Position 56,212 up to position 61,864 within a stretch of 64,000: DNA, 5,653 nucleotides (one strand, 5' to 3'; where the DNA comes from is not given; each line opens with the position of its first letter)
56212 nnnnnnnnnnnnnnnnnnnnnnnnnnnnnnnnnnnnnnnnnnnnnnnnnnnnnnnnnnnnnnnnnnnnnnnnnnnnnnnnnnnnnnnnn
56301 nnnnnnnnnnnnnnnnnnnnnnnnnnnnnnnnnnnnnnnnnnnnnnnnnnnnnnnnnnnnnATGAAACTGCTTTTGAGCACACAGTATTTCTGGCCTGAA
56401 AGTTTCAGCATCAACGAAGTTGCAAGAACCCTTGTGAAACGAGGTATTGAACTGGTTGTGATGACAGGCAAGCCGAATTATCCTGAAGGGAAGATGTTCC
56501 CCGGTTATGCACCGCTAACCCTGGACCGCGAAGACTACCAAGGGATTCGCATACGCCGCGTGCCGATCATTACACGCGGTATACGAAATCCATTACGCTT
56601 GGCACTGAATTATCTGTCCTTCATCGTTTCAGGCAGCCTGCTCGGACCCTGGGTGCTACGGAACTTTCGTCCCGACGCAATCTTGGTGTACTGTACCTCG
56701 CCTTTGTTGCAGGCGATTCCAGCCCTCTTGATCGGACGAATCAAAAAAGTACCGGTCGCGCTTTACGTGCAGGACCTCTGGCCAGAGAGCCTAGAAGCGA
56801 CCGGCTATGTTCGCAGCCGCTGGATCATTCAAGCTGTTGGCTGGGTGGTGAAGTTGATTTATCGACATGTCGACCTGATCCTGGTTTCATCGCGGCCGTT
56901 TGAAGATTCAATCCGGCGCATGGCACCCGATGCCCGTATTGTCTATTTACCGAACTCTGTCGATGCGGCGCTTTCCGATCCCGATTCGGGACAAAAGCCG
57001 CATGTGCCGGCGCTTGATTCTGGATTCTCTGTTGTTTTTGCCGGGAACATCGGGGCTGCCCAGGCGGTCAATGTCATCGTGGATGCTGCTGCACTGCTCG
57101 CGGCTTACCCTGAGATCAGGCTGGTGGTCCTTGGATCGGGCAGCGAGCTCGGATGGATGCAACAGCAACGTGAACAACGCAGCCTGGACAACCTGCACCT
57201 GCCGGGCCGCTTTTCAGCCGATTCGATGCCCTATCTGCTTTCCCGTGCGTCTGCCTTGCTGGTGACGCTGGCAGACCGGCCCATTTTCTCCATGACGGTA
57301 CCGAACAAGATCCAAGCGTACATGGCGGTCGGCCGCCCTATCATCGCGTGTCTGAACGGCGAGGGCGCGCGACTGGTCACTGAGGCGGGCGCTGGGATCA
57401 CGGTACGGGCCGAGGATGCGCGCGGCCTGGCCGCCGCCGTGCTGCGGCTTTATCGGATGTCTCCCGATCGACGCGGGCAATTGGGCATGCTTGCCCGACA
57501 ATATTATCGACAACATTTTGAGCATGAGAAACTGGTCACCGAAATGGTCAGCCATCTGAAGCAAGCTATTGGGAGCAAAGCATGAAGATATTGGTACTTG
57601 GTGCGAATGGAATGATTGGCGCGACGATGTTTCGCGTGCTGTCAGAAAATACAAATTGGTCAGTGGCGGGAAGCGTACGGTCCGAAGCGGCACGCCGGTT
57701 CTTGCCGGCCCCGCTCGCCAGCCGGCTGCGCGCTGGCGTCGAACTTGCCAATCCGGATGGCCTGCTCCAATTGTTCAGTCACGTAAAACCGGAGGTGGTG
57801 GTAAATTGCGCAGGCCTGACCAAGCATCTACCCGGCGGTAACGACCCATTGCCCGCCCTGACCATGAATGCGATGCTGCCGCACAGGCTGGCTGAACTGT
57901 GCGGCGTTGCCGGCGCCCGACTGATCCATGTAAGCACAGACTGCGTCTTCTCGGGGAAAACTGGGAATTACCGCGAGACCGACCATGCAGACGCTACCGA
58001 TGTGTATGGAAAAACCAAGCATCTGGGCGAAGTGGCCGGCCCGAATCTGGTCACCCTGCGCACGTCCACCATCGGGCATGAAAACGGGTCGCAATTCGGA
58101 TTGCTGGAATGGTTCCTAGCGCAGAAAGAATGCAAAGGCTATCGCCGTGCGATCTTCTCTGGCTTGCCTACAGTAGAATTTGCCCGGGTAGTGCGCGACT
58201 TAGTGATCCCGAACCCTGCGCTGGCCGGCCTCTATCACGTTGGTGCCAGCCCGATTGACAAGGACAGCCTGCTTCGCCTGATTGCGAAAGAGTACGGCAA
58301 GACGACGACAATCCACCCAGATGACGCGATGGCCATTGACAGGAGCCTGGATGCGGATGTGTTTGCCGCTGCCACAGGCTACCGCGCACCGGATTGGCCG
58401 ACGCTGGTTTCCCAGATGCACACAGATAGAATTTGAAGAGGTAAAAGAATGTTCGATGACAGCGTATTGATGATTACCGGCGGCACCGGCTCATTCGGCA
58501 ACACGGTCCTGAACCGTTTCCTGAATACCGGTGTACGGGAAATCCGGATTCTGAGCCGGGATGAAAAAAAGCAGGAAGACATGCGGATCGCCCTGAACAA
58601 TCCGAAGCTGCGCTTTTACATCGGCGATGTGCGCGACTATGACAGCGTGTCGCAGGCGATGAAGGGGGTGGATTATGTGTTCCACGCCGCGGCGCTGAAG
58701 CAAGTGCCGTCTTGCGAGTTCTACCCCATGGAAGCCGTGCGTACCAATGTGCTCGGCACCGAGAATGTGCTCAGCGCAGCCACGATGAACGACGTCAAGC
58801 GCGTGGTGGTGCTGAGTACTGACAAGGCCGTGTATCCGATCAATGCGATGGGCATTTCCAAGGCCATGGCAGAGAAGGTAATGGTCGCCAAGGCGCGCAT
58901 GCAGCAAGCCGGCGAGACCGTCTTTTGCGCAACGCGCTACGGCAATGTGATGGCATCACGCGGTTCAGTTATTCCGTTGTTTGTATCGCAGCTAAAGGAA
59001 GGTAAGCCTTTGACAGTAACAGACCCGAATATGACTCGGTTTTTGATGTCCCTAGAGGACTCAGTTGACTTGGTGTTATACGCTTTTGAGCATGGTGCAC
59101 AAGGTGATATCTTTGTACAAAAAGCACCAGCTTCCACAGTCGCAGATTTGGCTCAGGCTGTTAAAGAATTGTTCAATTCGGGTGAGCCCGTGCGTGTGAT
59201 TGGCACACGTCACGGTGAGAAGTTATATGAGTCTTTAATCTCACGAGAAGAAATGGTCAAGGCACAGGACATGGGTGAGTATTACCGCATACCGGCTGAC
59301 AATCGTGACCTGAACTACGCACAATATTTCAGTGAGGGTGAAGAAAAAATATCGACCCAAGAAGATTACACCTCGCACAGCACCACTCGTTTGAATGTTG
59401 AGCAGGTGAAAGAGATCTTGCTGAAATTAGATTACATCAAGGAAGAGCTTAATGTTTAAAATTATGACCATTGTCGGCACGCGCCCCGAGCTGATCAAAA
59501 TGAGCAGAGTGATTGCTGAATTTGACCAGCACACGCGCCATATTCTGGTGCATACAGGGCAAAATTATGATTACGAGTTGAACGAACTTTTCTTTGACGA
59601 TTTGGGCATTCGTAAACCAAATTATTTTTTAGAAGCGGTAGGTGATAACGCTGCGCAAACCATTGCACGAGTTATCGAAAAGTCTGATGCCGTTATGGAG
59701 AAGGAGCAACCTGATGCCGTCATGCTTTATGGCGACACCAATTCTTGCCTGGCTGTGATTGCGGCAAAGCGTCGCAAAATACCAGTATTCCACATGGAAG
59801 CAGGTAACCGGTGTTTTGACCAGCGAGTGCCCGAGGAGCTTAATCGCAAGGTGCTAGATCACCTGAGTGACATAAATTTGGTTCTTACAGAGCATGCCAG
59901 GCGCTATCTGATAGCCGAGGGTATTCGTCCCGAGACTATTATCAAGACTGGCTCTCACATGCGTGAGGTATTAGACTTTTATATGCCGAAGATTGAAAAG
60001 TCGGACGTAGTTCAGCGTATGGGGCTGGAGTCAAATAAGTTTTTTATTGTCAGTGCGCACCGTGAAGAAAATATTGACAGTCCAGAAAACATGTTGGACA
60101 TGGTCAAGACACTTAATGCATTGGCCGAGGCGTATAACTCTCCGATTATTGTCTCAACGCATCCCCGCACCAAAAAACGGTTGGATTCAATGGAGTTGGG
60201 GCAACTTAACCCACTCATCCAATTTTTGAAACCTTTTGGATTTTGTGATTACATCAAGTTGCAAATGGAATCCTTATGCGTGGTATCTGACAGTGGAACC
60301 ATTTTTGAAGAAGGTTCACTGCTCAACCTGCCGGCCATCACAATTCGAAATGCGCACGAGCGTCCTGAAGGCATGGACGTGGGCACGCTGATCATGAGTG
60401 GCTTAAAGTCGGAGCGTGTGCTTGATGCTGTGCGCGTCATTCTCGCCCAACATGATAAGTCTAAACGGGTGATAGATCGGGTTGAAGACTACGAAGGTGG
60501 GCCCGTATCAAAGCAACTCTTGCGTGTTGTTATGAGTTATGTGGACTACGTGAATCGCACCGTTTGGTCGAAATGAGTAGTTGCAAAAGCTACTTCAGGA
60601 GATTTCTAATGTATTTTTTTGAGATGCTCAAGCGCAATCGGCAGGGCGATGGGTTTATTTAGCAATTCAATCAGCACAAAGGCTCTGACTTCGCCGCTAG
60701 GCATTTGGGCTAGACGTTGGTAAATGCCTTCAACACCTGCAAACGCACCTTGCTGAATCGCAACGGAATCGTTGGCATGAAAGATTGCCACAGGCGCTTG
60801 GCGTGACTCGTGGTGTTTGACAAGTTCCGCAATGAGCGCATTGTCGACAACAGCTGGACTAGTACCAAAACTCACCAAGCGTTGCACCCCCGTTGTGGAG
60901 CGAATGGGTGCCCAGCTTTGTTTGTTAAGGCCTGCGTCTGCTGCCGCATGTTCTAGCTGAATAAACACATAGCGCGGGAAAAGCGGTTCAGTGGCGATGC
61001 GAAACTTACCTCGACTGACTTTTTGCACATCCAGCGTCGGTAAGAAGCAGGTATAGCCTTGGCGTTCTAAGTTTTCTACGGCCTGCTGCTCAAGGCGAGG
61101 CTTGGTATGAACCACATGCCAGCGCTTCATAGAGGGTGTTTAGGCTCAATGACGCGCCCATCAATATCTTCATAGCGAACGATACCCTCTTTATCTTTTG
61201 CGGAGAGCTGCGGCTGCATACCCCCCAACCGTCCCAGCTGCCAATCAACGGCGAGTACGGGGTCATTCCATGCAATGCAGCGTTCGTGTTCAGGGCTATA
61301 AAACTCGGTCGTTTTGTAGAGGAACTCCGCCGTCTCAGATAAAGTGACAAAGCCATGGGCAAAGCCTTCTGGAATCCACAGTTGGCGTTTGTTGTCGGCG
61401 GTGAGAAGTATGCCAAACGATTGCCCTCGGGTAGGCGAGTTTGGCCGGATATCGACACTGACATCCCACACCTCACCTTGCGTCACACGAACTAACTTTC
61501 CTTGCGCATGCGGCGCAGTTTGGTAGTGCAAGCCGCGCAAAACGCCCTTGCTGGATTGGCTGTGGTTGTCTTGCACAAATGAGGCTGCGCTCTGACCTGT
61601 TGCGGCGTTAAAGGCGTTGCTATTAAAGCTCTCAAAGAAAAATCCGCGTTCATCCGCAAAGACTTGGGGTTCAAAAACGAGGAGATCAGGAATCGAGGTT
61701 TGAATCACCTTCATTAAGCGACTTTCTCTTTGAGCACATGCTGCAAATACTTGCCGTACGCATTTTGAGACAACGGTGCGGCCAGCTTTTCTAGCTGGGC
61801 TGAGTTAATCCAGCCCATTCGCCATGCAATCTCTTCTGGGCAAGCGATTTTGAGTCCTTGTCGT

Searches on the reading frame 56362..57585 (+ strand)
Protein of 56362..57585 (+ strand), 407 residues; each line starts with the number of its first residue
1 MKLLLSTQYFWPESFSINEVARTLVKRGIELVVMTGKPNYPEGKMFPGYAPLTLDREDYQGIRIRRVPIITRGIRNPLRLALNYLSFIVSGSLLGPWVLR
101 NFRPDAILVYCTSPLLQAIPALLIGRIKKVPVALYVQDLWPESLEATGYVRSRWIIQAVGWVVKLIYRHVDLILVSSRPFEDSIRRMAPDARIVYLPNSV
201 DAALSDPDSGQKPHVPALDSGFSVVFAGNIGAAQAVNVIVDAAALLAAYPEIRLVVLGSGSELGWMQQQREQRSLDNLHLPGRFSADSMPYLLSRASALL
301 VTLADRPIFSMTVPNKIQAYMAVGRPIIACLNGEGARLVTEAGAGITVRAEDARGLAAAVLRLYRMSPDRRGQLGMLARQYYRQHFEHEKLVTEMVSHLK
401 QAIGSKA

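Call 28: search_protein_families(library=pfam, proteins=[window:56362-57585:+], max_evalue=0.001)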
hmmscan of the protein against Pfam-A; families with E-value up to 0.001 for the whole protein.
window:56362-57585:+ (407 aa): 4 families
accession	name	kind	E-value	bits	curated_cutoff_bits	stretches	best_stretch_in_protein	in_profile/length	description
PF13692.12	Glyco_trans_1_4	-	4.9e-17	62.9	27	1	223-365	3-141/142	Glycosyl transferases group 1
PF13579.12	Glyco_trans_4_4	-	7.1e-16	59.4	29.7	1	17-198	7-157/158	Glycosyl transferase 4-like domain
PF00534.26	Glycos_transf_1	-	5.8e-11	42.7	26.4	1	223-370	17-162/172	Glycosyl transferases group 1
PF13439.12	Glyco_transf_4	-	3.7e-10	40.5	28.5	1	17-202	8-168/170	Glycosyltransferase Family 4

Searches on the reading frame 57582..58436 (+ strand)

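Call 28: search_protein_families(library=pfam, proteins=[window:57582-58436:+], max_evalue=0.001)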
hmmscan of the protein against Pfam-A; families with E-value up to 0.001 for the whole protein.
window:57582-58436:+ (284 aa): 3 families
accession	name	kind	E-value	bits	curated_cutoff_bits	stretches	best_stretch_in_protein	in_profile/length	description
PF04321.23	RmlD_sub_bind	-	3.2e-29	102.4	27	1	1-223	1-215/287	RmlD substrate binding domain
PF01370.27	Epimerase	-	1.2e-16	61.3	20.9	1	3-150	1-150/240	NAD dependent epimerase/dehydratase family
PF16363.11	GDP_Man_Dehyd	-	6.4e-07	29.6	27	1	4-151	1-162/332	GDP-mannose 4,6 dehydratase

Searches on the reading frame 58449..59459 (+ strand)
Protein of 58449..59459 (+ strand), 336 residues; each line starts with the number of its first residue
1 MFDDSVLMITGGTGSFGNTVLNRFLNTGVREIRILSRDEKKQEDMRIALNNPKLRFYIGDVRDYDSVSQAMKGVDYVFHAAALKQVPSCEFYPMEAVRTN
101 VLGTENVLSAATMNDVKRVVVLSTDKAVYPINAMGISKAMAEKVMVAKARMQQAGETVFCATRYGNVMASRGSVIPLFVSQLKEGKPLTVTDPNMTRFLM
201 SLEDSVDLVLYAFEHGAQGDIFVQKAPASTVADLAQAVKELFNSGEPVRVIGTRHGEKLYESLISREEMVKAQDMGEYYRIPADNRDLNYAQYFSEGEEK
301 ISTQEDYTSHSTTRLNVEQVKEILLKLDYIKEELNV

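Call 28: search_protein_families(library=pfam, proteins=[window:58449-59459:+], max_evalue=0.001)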
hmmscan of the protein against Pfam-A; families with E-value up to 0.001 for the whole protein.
window:58449-59459:+ (336 aa): 13 families
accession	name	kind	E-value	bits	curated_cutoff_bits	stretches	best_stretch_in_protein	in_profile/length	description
PF02719.21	Polysacc_synt_2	-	6.7e-107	357.5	20.2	1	7-281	1-291/293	Polysaccharide biosynthesis protein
PF01370.27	Epimerase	-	7.6e-29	101.2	20.9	1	8-222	2-237/240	NAD dependent epimerase/dehydratase family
PF08485.16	Polysacc_syn_2C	-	5.4e-24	84.1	25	1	284-331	1-48/48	Polysaccharide biosynthesis protein C-terminal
PF01073.25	3Beta_HSD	-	2.8e-19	69.7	22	1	9-130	2-122/280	3-beta hydroxysteroid dehydrogenase/isomerase family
PF16363.11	GDP_Man_Dehyd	-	8.8e-17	62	27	1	8-236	1-260/332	GDP-mannose 4,6 dehydratase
PF13460.12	NAD_binding_10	-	1.6e-14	54.6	27.2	1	11-153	1-129/184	NAD(P)H-binding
PF05368.20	NmrA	-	1.3e-10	41.8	27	1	4-244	2-205/298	NmrA-like family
PF07993.18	NAD_binding_4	-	1e-08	35.1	20.1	1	9-143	1-155/258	Male sterility protein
PF04321.23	RmlD_sub_bind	-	2.6e-07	30.4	27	1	7-126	3-103/287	RmlD substrate binding domain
PF08659.16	KR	-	9.3e-07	29.4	22.6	1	7-85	3-93/180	KR domain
PF00106.31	adh_short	-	0.00011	22.2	26.6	1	6-74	2-71/195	short chain dehydrogenase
PF03435.24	Sacchrp_dh_NADP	-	0.00041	21.1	25.1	0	11-81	5-76/129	Saccharopine dehydrogenase NADP binding domain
PF03807.23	F420_oxidored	-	0.00087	20.3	21.6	0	12-87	6-73/94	NADP oxidoreductase coenzyme F420-dependent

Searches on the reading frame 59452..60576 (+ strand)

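Call 85: search_protein_families(library=pfam, proteins=[window:59452-60576:+], max_evalue=0.0001)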
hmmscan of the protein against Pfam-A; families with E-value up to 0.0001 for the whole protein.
window:59452-60576:+ (374 aa): 2 families
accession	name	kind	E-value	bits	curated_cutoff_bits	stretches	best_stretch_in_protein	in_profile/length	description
PF02350.25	Epimerase_2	-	4.4e-91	305.7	30.6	1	26-359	7-345/347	UDP-N-acetylglucosamine 2-epimerase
PF03033.26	Glyco_transf_28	-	8.7e-05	23.1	26.2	0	24-117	25-119/139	Glycosyltransferase family 28 N-terminal domain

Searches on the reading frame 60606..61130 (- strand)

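Call 85: search_protein_families(library=pfam, proteins=[window:60606-61130:-], max_evalue=0.0001)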
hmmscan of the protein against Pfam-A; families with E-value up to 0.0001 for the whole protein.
window:60606-61130:- (174 aa): 1 family
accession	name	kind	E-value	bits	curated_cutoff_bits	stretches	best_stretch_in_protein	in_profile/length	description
PF02357.24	NusG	-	2.9e-21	76.2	22.2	1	2-102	1-91/93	Transcription termination factor nusG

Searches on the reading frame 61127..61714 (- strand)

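Call 85: search_protein_families(library=pfam, proteins=[window:61127-61714:-], max_evalue=0.0001)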
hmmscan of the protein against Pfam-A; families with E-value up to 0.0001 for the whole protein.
window:61127-61714:- (195 aa): 1 family
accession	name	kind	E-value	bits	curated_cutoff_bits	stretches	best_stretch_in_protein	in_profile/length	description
PF00908.23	dTDP_sugar_isom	-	1.1e-71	240.4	27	1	5-176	1-162/168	dTDP-4-dehydrorhamnose 3,5-epimerase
